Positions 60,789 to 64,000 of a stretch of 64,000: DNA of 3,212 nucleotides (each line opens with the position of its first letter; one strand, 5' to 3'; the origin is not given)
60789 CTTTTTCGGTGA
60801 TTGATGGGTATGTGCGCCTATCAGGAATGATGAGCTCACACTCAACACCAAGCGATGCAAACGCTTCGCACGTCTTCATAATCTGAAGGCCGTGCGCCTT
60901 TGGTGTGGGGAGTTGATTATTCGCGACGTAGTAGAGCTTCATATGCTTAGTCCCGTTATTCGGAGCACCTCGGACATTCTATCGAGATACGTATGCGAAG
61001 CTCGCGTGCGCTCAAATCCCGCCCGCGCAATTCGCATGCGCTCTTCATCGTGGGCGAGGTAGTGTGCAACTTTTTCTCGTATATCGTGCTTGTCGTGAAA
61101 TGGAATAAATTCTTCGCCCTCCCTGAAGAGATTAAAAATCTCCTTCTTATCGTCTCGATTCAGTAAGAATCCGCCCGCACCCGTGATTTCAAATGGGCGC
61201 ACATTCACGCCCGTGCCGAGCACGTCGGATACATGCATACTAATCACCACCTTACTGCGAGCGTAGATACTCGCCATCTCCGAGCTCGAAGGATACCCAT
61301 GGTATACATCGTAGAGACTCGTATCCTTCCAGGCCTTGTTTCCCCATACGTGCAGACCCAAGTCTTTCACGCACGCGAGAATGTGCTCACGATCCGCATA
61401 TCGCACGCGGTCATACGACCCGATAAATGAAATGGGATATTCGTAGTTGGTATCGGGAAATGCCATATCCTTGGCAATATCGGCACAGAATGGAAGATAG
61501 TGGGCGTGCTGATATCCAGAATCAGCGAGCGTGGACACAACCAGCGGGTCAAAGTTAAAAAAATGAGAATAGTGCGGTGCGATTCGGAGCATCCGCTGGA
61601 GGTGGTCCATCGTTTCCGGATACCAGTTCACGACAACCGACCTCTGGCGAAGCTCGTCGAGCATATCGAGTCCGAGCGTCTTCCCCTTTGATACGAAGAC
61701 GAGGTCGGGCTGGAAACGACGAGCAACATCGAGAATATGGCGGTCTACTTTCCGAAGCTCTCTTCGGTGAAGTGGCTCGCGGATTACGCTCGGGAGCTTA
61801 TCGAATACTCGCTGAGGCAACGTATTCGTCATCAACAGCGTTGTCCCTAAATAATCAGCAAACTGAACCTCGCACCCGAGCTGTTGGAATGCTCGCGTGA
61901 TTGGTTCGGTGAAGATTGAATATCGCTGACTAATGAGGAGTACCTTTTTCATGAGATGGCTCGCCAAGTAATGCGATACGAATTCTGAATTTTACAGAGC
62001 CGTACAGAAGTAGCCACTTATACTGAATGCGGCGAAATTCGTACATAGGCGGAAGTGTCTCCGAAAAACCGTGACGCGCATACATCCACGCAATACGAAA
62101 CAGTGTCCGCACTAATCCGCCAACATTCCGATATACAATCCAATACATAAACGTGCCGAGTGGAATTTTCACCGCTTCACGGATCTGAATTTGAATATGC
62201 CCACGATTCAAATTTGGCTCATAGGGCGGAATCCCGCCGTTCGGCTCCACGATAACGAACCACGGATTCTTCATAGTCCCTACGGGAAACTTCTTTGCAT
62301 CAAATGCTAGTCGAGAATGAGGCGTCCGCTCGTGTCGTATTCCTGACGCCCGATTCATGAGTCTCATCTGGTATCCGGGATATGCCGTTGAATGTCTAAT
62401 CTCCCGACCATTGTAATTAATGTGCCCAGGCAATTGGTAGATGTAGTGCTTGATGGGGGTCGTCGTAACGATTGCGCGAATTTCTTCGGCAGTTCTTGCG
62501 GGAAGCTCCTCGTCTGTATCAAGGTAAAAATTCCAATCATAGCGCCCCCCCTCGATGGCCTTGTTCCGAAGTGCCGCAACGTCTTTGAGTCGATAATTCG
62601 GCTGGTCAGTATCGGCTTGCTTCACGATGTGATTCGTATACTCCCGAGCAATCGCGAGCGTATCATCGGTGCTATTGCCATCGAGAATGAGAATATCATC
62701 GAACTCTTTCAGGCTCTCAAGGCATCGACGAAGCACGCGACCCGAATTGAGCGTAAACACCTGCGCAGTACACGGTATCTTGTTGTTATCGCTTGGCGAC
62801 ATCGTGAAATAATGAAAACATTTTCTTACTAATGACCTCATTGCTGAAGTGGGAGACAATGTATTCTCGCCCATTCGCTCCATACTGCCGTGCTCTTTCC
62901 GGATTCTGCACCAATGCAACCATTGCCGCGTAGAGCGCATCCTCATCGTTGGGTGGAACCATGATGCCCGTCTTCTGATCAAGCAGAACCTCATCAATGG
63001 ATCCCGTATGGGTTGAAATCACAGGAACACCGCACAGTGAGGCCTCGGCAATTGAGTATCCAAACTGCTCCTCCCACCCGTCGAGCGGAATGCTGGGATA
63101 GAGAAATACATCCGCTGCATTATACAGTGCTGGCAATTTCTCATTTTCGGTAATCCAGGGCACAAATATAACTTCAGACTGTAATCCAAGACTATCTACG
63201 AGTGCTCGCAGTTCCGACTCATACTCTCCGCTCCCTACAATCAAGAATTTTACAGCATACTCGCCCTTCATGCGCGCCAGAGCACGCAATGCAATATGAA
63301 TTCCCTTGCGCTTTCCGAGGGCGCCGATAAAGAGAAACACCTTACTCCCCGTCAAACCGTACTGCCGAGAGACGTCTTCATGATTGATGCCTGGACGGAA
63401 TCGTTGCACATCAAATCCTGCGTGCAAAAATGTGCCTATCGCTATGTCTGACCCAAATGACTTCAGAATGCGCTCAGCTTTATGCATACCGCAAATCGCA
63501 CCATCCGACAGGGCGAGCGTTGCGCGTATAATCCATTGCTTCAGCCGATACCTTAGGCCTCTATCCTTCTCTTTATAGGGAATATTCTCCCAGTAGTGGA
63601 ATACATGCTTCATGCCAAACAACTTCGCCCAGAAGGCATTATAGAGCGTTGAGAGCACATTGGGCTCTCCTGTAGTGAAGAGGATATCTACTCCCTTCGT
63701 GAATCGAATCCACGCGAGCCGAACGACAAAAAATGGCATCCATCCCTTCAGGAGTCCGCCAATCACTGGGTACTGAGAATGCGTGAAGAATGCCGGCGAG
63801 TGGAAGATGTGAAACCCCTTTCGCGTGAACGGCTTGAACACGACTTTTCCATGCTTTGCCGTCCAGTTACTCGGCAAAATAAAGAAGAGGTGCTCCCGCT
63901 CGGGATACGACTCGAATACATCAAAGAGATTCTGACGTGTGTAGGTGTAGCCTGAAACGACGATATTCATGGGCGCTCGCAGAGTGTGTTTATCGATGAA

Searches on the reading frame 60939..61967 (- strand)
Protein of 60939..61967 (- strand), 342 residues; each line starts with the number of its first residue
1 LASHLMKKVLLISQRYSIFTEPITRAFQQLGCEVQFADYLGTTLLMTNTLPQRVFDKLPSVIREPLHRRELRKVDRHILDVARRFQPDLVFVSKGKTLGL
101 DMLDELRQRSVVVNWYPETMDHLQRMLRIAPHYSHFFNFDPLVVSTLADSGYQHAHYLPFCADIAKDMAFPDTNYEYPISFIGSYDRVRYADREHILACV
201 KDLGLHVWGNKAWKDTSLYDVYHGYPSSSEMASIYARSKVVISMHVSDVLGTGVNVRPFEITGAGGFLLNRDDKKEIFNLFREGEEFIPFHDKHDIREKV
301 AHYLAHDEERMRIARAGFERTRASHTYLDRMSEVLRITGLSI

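Call 71: search_protein_families(library=pfam, proteins=[window:60939-61967:-], max_evalue=0.00001)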
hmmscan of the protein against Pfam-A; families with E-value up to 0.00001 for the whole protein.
window:60939-61967:- (342 aa): 1 family
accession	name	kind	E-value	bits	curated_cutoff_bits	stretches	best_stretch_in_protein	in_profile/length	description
PF13524.12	Glyco_trans_1_2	-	5.6e-30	104.6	25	1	193-335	1-143/144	Glycosyl transferase-like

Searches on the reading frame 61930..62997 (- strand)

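Call 71: search_protein_families(library=pfam, proteins=[window:61930-62997:-], max_evalue=0.00001)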
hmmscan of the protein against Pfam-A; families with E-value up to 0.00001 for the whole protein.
window:61930-62997:- (355 aa): 2 families
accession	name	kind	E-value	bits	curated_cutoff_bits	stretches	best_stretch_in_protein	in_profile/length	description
PF00535.33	Glycos_transf_2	-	4.3e-11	43.5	23.3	1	82-230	6-158/168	Glycosyl transferase family 2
PF13704.12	Glyco_tranf_2_4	-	2.2e-06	28.5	27.5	1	89-172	7-93/98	Glycosyl transferase family 2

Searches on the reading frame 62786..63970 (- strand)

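Call 71: search_protein_families(library=pfam, proteins=[window:62786-63970:-], max_evalue=0.00001)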
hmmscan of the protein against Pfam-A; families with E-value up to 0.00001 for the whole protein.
window:62786-63970:- (394 aa): 4 families
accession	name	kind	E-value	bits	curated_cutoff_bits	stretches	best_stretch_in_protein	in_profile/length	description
PF00534.26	Glycos_transf_1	-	1.2e-36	126.3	26.4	1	202-369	7-171/172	Glycosyl transferases group 1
PF13692.12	Glyco_trans_1_4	-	4e-33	115.1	27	1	210-356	2-142/142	Glycosyl transferases group 1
PF20706.3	GT4-conflict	-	9.5e-10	38.4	26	1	187-369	173-370/385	Family 4 Glycosyltransferase in conflict systems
PF13524.12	Glyco_trans_1_2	-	5.8e-09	36.5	25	1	227-378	5-136/144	Glycosyl transferase-like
